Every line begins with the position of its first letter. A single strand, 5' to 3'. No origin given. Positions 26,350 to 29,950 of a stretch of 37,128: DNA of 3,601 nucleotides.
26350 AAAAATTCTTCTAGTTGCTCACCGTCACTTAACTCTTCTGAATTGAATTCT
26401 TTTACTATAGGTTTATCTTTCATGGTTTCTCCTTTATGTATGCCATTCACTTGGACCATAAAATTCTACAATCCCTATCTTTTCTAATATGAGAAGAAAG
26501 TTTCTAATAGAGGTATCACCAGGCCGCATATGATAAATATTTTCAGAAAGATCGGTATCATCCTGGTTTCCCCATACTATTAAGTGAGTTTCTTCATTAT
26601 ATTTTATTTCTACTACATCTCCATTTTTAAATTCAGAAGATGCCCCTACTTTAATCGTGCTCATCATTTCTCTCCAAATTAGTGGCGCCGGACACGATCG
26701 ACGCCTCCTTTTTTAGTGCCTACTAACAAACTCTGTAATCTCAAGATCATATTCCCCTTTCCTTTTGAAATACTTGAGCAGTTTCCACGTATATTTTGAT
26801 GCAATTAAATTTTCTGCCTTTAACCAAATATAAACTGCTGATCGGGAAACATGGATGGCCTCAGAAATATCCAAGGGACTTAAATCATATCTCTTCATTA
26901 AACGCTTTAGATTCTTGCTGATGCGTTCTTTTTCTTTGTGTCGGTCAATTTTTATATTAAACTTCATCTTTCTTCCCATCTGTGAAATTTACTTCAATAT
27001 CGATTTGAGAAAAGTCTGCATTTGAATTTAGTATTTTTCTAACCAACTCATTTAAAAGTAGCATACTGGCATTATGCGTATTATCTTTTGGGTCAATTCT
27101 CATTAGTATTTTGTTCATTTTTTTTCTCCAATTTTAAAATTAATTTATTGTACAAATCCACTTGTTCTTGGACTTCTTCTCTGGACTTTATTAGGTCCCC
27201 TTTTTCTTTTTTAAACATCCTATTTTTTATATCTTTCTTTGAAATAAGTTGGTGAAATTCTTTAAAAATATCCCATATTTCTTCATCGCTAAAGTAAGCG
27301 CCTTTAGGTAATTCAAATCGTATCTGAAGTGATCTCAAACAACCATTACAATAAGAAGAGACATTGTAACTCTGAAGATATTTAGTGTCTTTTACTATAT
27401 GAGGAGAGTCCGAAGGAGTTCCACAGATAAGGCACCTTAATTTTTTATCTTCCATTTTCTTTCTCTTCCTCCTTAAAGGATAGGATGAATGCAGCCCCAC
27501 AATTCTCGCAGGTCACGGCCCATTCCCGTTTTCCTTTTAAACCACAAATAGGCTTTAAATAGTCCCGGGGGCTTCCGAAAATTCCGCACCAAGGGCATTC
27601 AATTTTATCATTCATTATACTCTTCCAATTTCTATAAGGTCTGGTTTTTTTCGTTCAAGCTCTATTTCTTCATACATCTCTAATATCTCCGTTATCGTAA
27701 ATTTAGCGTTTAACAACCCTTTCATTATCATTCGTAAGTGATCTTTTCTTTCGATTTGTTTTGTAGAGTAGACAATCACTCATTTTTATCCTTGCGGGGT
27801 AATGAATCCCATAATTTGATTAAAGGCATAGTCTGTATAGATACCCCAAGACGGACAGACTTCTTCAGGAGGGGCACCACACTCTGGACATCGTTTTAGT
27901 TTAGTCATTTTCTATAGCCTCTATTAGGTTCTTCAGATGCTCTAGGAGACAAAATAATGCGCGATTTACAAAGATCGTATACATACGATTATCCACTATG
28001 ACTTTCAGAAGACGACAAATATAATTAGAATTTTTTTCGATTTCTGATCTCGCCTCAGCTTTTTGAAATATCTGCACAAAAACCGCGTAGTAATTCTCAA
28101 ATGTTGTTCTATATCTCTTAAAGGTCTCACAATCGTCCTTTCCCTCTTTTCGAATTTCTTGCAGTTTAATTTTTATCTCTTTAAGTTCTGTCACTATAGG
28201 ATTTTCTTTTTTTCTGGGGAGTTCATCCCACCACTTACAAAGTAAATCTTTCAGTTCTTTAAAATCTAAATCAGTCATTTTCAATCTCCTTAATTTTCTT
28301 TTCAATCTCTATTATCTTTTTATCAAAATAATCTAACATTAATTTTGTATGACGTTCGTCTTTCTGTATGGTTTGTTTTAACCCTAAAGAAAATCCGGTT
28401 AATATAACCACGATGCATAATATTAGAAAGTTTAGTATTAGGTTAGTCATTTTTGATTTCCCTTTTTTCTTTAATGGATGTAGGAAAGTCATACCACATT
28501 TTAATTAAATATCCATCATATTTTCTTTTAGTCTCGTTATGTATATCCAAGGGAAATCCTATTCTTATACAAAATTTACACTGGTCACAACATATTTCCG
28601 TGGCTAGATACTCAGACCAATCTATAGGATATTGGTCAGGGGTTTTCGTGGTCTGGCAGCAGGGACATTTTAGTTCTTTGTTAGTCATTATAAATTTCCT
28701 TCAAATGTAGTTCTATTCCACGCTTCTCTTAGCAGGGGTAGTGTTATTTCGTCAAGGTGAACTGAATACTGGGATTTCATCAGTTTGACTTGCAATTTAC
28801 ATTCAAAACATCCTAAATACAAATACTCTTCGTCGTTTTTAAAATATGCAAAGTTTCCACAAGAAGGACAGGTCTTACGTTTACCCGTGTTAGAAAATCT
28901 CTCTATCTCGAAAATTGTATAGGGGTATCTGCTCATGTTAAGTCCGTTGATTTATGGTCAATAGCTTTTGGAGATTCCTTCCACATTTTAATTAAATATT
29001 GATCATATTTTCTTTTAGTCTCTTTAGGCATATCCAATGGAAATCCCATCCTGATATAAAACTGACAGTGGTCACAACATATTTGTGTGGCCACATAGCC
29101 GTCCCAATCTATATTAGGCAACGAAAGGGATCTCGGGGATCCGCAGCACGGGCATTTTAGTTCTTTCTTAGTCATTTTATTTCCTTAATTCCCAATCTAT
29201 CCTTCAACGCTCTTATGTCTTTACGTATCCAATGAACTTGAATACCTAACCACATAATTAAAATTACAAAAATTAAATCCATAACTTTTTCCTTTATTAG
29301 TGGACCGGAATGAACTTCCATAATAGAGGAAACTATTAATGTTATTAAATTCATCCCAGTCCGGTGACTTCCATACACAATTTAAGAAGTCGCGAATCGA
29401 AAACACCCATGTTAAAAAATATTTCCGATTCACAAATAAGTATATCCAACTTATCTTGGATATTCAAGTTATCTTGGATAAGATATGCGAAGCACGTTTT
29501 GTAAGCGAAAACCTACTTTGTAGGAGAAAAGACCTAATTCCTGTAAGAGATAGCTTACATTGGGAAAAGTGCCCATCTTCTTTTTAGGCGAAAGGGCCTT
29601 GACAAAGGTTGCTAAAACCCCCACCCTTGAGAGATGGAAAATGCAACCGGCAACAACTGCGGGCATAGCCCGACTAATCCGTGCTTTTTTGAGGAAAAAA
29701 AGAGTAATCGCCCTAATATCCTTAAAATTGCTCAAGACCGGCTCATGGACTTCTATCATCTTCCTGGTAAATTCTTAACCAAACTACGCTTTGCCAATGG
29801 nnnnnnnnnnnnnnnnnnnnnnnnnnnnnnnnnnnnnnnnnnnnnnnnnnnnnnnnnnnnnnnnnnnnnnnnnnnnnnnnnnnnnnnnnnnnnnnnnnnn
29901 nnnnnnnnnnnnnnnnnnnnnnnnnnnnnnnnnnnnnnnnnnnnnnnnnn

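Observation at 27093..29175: Expanded family of small Cys4 zinc-ribbon proteins, several with Lar (restriction alleviation) hallmarks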

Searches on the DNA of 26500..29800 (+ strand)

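Call 6: search_dna_similar(query=window:26500-29800:+, collection=phages, mode=distant)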
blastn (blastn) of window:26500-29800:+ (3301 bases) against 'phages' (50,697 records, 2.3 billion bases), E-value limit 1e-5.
No match.

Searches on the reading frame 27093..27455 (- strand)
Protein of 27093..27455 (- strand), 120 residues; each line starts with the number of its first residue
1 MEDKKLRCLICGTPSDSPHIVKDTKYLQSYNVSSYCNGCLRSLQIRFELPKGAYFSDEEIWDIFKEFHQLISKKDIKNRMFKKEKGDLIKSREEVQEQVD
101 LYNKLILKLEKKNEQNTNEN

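Call 5: search_protein_families(library=pfam, proteins=[window:27093-27455:-], max_evalue=1)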
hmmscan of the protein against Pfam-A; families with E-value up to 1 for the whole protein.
window:27093-27455:- (120 aa): 1 family
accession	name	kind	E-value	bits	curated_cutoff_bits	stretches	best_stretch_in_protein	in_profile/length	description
PF25169.1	DUF7830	-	0.34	11.2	27.5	0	78-105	7-33/72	Domain of unknown function (DUF7830)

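Call 7: search_protein_families(library=phrogs, proteins=[window:27093-27455:-], max_evalue=1)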
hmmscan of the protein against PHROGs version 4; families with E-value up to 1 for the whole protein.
window:27093-27455:- (120 aa): 0 families

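Call 27: search_protein_families(library=ncbifam, proteins=[window:27093-27455:-], max_evalue=1)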
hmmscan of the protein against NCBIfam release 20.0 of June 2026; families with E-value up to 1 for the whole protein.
window:27093-27455:- (120 aa): 0 families

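Call 79: search_dna_similar(query=window:27093-27455:-, collection=phages, mode=protein, max_evalue=0.01, max_rows=8)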
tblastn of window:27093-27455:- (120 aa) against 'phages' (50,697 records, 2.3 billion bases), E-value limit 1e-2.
No match.

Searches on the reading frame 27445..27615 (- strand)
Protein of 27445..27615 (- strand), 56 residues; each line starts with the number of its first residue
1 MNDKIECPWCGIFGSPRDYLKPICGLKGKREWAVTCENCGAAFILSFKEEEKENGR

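Call 5: search_protein_families(library=pfam, proteins=[window:27445-27615:-], max_evalue=1)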
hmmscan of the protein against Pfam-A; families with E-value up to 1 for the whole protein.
window:27445-27615:- (56 aa): 16 families
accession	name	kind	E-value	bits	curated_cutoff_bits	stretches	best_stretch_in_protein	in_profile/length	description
PF23451.1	Zn_ribbon_PaaD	-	0.013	15.5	27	0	3-11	13-21/53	PaaD zinc beta ribbon domain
PF13717.11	Zn_ribbon_4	-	0.015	15.7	30.3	1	34-43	3-12/36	zinc-ribbon domain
PF13824.12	zf-Mss51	-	0.026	15.2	27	0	22-44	3-25/55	Zinc-finger of mitochondrial splicing suppressor 51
PF01396.24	Zn_ribbon_Top1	-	0.029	14.6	32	0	5-11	2-8/39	Topoisomerase DNA binding C4 zinc finger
PF07503.17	zf-HYPF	-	0.032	14.5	23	0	33-44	21-32/34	HypF finger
PF24460.1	DUF7575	-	0.042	13.7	28.5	0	7-11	20-24/28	Domain of unknown function (DUF7575)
PF00096.32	zf-C2H2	-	0.091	13.7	25.2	0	35-44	2-11/23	Zinc finger, C2H2 type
PF13719.11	Zn_ribbon_5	-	0.17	12.2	29.3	0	34-46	3-15/37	zinc-ribbon domain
PF05876.18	GpA_ATPase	-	0.18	11.9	25.6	1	29-49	190-210/247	Phage terminase large subunit gpA, ATPase domain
PF13248.11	Zn_ribbon_3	-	0.25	11.3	27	0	33-41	16-24/26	zinc-ribbon domain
PF07282.18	Cas12f1-like_TNB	-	0.26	11.9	26.3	1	6-41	30-48/60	Cas12f1-like, TNB domain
PF24623.2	Phage_zn_bind_8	-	0.31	11.3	24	0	5-11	12-18/57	Putative DNA-binding phage zinc finger domain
PF24463.1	DUF7577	-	0.32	11.1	28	1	32-42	1-11/27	Domain of unknown function (DUF7577)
PF14354.12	Lar_restr_allev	-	0.41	11.4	28.6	0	6-49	5-42/58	Restriction alleviation protein Lar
PF21319.3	zf-FCS_1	-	0.41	11.2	26.6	0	6-16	2-12/31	Zinc finger, FCS-type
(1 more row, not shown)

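Call 7: search_protein_families(library=phrogs, proteins=[window:27445-27615:-], max_evalue=1)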
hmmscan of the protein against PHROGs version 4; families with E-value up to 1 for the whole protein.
window:27445-27615:- (56 aa): 11 families
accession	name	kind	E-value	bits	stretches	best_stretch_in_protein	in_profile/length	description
phrog_6504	-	unknown function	0.0014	19.8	1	1-46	4-47/61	-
phrog_5602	-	unknown function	0.0032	18.1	1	29-48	15-33/60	-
phrog_6417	-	other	0.049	14.6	1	33-54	27-48/68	translational regulator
phrog_4875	-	unknown function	0.11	13.6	0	27-49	6-28/77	-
phrog_26667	-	unknown function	0.12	13.5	1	29-47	5-23/62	-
phrog_4293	-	unknown function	0.22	12.7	0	28-49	87-106/124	-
phrog_10881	-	unknown function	0.23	12.1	1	2-31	119-148/173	-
phrog_24020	-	unknown function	0.26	12.2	1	1-11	1-11/49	-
phrog_6115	-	unknown function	0.37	11.9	1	4-50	3-47/81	-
phrog_599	-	moron, auxiliary metabolic gene and host takeover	0.37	11.9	1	6-43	76-109/262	Lar-like restriction alleviation protein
phrog_8736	-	unknown function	0.68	11.6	0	5-48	9-43/93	-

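Call 27: search_protein_families(library=ncbifam, proteins=[window:27445-27615:-], max_evalue=1)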
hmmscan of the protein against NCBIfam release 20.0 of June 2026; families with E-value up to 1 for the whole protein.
window:27445-27615:- (56 aa): 5 families
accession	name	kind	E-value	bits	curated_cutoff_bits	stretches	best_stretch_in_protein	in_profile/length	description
TIGR03655.1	anti_R_Lar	subfamily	0.022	15.1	39.6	1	6-51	3-46/55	Lar family restriction alleviation protein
TIGR02098.1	MJ0042_CXXC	domain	0.043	13.5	20.9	1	33-44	2-13/38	MJ0042-type zinc finger domain-containing protein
NF041591.1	CxxC_VVA0879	subfamily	0.08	13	37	0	4-46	21-61/101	VVA0879 family protein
NF038384.1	zinc_YnfU_fam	subfamily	0.2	11.2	36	0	33-44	38-49/52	YnfU family zinc-binding protein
TIGR04165.1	methano_modCys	hypoth_equivalog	0.28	11.5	60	0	33-44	36-47/50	TIGR04165 family Cys-rich peptide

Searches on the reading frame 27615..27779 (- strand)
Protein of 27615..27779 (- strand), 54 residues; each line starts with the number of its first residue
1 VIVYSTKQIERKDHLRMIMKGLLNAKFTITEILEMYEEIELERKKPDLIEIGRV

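Call 21: search_protein_families(library=pfam, proteins=[window:27615-27779:-], max_evalue=1)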
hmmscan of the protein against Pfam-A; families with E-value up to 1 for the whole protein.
window:27615-27779:- (54 aa): 1 family
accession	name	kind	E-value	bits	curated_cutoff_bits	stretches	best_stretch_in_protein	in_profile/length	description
PF21906.2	NrtR_WHD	-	0.054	14.1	27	1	22-39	4-21/61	NrtR DNA-binding winged helix domain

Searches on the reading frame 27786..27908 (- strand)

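Call 5: search_protein_families(library=pfam, proteins=[window:27786-27908:-], max_evalue=1)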
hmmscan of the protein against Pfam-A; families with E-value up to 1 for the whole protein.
window:27786-27908:- (40 aa): 3 families
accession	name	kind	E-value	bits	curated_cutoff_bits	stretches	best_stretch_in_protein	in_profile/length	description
PF24623.2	Phage_zn_bind_8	-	0.0012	18.9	24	1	6-20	13-27/57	Putative DNA-binding phage zinc finger domain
PF13248.11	Zn_ribbon_3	-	0.045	13.7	27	1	5-15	3-13/26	zinc-ribbon domain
PF14952.11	zf-tcix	-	0.068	13.2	31.2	1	4-12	10-18/42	Putative treble-clef, zinc-finger, Zn-binding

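Call 7: search_protein_families(library=phrogs, proteins=[window:27786-27908:-], max_evalue=1)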
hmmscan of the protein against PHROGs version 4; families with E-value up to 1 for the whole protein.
window:27786-27908:- (40 aa): 1 family
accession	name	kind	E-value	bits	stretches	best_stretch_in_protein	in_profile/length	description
phrog_17918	-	unknown function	0.079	13.8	1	6-18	8-20/46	-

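Call 27: search_protein_families(library=ncbifam, proteins=[window:27786-27908:-], max_evalue=1)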
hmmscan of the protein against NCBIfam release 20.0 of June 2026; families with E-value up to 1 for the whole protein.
window:27786-27908:- (40 aa): 1 family
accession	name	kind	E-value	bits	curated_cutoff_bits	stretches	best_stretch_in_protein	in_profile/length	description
NF041914.1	HVO_2523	equivalog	0.5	10.4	60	0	6-26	2-27/33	HVO_2523 family zinc finger protein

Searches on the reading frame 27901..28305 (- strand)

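Call 21: search_protein_families(library=pfam, proteins=[window:27901-28305:-], max_evalue=1)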
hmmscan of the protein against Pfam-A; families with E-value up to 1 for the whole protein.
window:27901-28305:- (134 aa): 2 families
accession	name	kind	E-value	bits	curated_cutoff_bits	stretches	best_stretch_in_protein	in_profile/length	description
PF19538.4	DUF6062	-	0.049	13.5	27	1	40-97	108-164/243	Family of unknown function (DUF6062)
PF25234.1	Periphilin_C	-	0.11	13.2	27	1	40-63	15-38/84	Periphilin C-terminal domain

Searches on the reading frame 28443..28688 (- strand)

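Call 5: search_protein_families(library=pfam, proteins=[window:28443-28688:-], max_evalue=1)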
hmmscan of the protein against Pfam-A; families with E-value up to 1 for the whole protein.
window:28443-28688:- (81 aa): 0 families

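Call 7: search_protein_families(library=phrogs, proteins=[window:28443-28688:-], max_evalue=1)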
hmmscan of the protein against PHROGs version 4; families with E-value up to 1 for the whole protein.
window:28443-28688:- (81 aa): 1 family
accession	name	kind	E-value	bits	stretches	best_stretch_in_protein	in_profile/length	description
phrog_3314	-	unknown function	0.54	10.6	1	2-43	3-45/286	-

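Call 27: search_protein_families(library=ncbifam, proteins=[window:28443-28688:-], max_evalue=1)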
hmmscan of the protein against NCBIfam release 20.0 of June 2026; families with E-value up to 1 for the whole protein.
window:28443-28688:- (81 aa): 1 family
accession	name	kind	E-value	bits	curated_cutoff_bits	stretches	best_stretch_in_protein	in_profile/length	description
TIGR00238.1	TIGR00238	subfamily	0.093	11.7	199.2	1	28-58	118-148/331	KamA family radical SAM protein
